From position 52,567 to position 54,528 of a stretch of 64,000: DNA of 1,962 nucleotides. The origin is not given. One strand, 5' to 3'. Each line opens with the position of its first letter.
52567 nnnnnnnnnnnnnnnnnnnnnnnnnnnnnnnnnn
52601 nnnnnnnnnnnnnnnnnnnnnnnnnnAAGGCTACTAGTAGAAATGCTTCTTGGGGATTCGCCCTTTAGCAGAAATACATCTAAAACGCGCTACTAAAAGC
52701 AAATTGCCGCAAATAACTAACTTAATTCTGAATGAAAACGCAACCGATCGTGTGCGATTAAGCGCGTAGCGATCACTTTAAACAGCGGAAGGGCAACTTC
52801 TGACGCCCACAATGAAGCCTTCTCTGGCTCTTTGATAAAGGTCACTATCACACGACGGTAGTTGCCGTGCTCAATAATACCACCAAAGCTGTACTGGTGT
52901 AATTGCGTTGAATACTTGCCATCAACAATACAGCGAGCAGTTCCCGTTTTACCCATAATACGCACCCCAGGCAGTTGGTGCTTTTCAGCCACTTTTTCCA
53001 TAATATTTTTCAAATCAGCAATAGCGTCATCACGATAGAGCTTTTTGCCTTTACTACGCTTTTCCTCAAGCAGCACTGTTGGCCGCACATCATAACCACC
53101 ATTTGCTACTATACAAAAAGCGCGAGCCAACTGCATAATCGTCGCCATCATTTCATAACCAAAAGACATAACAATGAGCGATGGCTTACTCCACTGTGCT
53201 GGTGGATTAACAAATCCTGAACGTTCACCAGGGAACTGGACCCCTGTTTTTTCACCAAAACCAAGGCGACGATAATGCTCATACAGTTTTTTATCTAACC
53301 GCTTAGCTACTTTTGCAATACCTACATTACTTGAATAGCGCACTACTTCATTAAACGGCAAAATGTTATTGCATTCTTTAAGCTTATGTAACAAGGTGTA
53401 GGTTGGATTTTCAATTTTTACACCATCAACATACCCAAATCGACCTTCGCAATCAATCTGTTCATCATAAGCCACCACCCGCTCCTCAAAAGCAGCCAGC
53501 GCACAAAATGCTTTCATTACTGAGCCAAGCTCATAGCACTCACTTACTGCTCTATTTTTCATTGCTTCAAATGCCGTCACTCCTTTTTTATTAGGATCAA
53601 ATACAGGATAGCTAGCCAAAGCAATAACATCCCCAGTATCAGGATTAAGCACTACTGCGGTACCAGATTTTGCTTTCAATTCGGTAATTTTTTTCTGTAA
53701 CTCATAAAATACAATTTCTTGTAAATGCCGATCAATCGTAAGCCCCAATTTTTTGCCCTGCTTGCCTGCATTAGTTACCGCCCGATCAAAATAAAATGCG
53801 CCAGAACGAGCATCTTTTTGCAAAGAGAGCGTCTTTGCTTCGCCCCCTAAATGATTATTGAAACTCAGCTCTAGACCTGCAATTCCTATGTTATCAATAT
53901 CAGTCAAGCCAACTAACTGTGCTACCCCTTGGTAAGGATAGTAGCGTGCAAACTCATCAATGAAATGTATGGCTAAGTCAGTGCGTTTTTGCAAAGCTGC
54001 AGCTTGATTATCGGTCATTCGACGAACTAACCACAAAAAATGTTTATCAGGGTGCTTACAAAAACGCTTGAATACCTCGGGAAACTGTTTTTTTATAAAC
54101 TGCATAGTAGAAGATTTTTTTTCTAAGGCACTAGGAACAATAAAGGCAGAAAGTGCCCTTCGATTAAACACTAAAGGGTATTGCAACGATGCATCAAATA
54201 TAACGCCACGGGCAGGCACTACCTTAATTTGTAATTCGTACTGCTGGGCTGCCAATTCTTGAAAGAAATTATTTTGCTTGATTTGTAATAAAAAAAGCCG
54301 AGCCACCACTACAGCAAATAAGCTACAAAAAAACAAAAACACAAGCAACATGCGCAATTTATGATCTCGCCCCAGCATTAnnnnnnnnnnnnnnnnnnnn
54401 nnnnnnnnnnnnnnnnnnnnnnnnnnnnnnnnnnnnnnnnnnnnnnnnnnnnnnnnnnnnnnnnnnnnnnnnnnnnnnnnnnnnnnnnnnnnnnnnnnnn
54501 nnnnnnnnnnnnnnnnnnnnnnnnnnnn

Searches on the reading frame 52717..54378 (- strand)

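Call 67: search_protein_families(library=pfam, proteins=[window:52717-54378:-], max_evalue=0.001)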
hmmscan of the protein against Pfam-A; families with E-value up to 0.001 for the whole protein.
window:52717-54378:- (553 aa): 2 families
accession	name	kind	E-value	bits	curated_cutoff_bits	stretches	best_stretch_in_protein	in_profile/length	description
PF00905.27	Transpeptidase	-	2.2e-48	165.4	22.1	1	239-535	1-296/299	Penicillin binding protein transpeptidase domain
PF03717.20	PBP_dimer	-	1.5e-07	32.5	24.4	1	54-190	3-171/180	Penicillin-binding Protein dimerisation domain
